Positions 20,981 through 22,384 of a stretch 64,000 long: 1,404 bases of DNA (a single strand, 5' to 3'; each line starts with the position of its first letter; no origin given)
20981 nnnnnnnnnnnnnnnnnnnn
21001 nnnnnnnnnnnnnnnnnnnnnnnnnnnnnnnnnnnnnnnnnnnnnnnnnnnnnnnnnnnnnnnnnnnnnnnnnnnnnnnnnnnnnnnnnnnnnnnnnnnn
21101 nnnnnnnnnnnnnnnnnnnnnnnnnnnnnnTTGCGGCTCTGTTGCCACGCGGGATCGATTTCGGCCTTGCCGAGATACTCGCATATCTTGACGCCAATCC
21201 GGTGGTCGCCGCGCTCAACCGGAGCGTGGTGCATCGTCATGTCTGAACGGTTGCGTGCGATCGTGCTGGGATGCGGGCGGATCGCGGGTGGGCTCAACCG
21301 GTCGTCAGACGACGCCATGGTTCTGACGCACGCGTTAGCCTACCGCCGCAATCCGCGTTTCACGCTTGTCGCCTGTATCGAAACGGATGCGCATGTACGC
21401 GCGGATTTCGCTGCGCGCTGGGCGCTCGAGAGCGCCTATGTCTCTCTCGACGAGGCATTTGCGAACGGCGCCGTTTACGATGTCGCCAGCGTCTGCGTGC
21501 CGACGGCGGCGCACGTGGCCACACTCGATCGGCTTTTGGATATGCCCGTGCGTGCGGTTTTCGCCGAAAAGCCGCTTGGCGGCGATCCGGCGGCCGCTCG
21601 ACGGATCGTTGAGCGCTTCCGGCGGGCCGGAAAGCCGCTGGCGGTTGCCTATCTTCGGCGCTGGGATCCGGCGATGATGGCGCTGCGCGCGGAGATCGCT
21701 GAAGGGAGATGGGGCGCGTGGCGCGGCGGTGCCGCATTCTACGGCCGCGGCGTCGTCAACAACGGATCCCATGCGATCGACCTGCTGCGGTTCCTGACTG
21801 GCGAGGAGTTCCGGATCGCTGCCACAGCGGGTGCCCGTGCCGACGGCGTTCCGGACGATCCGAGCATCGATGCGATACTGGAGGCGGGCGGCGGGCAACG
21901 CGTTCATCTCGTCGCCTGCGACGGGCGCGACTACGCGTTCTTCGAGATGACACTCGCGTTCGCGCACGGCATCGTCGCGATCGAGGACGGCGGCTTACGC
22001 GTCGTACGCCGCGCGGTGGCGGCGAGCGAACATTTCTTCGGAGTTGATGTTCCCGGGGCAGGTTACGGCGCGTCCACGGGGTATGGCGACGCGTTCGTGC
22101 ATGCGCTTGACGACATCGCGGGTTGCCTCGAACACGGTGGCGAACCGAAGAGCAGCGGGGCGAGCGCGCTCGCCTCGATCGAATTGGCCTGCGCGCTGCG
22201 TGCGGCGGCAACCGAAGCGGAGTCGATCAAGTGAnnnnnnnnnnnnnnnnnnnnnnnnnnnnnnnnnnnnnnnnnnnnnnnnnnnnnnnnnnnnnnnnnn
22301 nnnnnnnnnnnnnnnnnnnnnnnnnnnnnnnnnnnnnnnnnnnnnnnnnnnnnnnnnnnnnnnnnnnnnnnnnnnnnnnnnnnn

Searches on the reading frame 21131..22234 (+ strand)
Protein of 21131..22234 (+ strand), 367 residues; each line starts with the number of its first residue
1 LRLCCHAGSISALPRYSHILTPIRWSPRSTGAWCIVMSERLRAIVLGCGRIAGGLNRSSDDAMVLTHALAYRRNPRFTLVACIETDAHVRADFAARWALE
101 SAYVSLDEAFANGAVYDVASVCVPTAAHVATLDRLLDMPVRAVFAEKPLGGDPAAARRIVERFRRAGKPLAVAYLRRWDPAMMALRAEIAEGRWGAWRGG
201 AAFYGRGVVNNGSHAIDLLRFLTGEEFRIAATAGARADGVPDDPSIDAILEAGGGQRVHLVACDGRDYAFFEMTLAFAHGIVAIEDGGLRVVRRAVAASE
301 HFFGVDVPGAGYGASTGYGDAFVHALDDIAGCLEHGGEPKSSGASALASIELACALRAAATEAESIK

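Call 37: search_protein_families(library=pfam, proteins=[window:21131-22234:+], max_evalue=0.00001)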
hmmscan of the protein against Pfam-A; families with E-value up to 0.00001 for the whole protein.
window:21131-22234:+ (367 aa): 2 families
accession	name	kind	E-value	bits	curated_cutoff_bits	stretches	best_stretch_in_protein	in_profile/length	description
PF01408.29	GFO_IDH_MocA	-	1.5e-11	45.4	24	1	66-174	14-120/120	Oxidoreductase family, NAD-binding Rossmann fold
PF22725.1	GFO_IDH_MocA_C3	-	1.6e-07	31.8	27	1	193-265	31-105/124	GFO/IDH/MocA C-terminal domain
